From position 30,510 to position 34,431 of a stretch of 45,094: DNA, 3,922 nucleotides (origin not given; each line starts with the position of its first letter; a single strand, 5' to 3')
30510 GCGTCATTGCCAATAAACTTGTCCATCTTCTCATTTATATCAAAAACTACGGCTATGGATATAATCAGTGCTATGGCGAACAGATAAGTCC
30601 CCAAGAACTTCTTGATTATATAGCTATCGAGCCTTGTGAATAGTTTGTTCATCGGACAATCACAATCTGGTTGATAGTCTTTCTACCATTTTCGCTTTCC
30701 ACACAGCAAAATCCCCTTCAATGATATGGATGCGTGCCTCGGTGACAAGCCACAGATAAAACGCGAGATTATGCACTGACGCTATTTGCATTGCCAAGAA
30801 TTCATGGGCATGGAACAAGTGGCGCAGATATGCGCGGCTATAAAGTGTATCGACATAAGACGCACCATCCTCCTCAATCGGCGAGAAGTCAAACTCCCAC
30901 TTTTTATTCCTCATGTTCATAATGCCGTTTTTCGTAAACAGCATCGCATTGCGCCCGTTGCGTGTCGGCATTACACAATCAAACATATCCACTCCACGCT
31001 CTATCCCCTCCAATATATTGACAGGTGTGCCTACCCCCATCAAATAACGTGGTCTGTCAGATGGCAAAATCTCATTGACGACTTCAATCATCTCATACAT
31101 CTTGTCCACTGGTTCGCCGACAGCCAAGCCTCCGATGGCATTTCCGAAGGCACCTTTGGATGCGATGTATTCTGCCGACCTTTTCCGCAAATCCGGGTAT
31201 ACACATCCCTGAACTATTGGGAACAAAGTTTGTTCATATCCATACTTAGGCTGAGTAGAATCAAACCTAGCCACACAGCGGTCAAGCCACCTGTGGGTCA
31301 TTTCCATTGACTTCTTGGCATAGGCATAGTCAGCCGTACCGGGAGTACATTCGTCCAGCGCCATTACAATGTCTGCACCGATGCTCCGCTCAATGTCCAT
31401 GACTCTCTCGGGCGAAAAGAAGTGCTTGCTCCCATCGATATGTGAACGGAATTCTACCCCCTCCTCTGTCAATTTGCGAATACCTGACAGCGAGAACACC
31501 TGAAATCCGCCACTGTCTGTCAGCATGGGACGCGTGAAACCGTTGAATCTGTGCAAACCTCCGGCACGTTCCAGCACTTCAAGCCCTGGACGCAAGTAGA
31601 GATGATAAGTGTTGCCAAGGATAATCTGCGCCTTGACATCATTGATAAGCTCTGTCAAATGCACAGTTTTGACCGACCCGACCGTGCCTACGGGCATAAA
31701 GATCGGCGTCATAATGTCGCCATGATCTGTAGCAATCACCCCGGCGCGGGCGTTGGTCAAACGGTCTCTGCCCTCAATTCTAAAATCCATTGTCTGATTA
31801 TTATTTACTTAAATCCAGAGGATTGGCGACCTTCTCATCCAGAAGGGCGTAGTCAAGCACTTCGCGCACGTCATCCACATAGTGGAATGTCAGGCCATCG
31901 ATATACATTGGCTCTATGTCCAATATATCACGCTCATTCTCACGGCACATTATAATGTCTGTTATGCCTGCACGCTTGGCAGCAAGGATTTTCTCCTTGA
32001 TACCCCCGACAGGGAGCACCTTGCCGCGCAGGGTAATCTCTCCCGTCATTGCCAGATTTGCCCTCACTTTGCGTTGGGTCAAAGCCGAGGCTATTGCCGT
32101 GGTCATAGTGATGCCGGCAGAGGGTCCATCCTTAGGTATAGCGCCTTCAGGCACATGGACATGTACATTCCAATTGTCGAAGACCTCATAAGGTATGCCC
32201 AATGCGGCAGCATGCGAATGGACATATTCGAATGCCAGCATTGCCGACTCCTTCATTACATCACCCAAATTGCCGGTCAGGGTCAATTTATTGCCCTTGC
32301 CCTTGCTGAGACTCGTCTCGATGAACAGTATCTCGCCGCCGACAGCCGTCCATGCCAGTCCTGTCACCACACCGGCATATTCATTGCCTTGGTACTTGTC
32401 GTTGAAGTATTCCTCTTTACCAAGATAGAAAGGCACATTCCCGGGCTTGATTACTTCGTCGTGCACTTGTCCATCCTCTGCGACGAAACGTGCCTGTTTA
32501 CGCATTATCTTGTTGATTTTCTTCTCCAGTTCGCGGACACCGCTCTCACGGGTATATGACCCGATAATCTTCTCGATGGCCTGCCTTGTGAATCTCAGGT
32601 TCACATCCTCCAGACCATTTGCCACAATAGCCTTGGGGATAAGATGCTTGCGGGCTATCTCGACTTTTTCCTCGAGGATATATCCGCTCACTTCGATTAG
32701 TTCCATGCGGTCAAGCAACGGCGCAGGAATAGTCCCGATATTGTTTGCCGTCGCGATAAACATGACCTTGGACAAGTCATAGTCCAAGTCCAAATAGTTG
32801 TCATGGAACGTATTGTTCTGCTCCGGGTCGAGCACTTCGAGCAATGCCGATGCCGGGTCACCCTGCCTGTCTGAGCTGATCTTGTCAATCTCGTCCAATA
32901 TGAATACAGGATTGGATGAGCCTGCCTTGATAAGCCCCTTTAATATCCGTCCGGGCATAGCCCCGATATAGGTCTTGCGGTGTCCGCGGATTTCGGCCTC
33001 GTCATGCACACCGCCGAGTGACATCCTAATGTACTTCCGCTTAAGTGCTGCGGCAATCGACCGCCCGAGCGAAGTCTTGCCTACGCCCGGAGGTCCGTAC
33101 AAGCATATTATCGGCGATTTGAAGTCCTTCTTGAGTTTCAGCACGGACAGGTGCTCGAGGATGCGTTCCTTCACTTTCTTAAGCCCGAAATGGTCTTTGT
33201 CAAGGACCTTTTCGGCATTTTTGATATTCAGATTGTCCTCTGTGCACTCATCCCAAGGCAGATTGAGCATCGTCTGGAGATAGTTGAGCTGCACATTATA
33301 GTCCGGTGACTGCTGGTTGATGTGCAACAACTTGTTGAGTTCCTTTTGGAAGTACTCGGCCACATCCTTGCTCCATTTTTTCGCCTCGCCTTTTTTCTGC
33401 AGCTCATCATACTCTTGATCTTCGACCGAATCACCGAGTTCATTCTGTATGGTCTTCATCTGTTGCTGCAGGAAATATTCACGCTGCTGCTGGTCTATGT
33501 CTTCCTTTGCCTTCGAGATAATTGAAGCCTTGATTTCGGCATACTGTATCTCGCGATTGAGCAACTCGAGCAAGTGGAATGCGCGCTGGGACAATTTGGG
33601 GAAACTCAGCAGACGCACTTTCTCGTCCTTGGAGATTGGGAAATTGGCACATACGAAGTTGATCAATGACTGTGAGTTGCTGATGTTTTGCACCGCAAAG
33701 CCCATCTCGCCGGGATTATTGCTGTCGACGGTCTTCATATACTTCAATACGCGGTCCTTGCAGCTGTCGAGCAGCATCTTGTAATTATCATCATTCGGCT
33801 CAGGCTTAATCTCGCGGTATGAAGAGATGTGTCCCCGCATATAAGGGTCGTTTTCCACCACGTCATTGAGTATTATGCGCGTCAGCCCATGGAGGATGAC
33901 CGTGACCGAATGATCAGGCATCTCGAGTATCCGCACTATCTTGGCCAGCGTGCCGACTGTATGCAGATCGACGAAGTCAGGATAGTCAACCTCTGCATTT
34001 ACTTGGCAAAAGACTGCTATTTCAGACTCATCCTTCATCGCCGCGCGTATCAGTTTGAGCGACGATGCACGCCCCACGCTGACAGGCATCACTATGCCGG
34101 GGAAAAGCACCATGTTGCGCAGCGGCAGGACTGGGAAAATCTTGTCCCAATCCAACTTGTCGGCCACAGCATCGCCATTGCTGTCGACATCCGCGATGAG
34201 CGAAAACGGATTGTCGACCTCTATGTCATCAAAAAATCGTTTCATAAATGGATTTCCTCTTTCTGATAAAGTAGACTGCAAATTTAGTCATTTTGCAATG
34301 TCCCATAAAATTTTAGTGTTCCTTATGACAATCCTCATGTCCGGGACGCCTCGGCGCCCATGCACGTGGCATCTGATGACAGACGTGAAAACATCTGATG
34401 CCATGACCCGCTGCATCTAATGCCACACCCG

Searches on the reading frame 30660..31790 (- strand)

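Call 8: search_protein_families(library=pfam, proteins=[window:30660-31790:-])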
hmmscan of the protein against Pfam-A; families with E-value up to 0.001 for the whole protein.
window:30660-31790:- (376 aa): 1 family
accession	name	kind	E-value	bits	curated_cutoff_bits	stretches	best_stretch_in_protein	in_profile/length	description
PF01702.25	TGT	-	9.8e-151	502.3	26.3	1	13-372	2-355/357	Queuine tRNA-ribosyltransferase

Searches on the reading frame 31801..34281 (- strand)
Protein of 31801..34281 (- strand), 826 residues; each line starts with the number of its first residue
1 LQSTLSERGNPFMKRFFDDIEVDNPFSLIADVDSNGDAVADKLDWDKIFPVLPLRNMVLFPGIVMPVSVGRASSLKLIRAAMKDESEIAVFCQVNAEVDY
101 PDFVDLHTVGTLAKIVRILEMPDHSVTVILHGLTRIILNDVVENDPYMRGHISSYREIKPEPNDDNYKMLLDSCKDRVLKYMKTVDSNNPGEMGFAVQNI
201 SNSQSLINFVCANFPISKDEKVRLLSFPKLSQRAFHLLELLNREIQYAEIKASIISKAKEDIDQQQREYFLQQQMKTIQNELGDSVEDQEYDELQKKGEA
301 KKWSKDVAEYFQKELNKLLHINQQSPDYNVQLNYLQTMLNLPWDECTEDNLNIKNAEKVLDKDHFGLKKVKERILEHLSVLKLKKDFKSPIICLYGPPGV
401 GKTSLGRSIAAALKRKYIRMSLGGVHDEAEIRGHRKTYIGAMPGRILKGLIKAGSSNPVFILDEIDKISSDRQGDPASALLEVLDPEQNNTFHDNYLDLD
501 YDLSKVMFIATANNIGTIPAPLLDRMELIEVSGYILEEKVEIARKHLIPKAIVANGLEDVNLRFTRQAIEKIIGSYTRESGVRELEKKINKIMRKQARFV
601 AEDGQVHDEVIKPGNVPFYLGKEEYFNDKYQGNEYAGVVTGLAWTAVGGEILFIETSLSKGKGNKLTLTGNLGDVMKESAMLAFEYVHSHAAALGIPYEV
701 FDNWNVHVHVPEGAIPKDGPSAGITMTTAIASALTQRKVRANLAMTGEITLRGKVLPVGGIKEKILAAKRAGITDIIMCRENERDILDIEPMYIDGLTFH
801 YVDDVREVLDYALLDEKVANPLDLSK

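Call 8: search_protein_families(library=pfam, proteins=[window:31801-34281:-])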
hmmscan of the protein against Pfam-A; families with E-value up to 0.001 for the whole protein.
window:31801-34281:- (826 aa): 10 families
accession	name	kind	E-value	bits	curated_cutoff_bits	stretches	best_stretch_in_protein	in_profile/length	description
PF05362.19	Lon_C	-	5.1e-81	271.6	21.1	1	612-814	3-204/205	Lon protease (S16) C-terminal proteolytic domain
PF02190.22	LON_substr_bdg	-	4.8e-45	154.4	28.7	1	50-243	3-200/200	ATP-dependent protease La (LON) substrate-binding domain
PF00004.35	AAA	-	1.9e-26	93.5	21.2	1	392-529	1-126/131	ATPase family associated with various cellular activities (AAA)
PF22667.2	Lon_lid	-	2.1e-18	66.1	27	1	554-604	2-52/57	Lon protease AAA+ ATPase lid domain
PF07728.20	AAA_5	-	2e-10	41.2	22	1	392-526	2-139/139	AAA domain (dynein-related subfamily)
PF13541.12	ChlI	-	2.8e-07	30.9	27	1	654-782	1-121/121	Subunit ChlI of Mg-chelatase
PF13191.12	AAA_16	-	3.6e-05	24.8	32.6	1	386-433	21-64/167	AAA ATPase domain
PF13401.12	AAA_22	-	0.00019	22.2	27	0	390-469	6-97/130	AAA domain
PF05496.18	RuvB_N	-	0.00031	21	27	0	363-421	8-64/159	Holliday junction DNA helicase RuvB P-loop domain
PF07724.20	AAA_2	-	0.00071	20.1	27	0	392-514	6-125/166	AAA domain (Cdc48 subfamily)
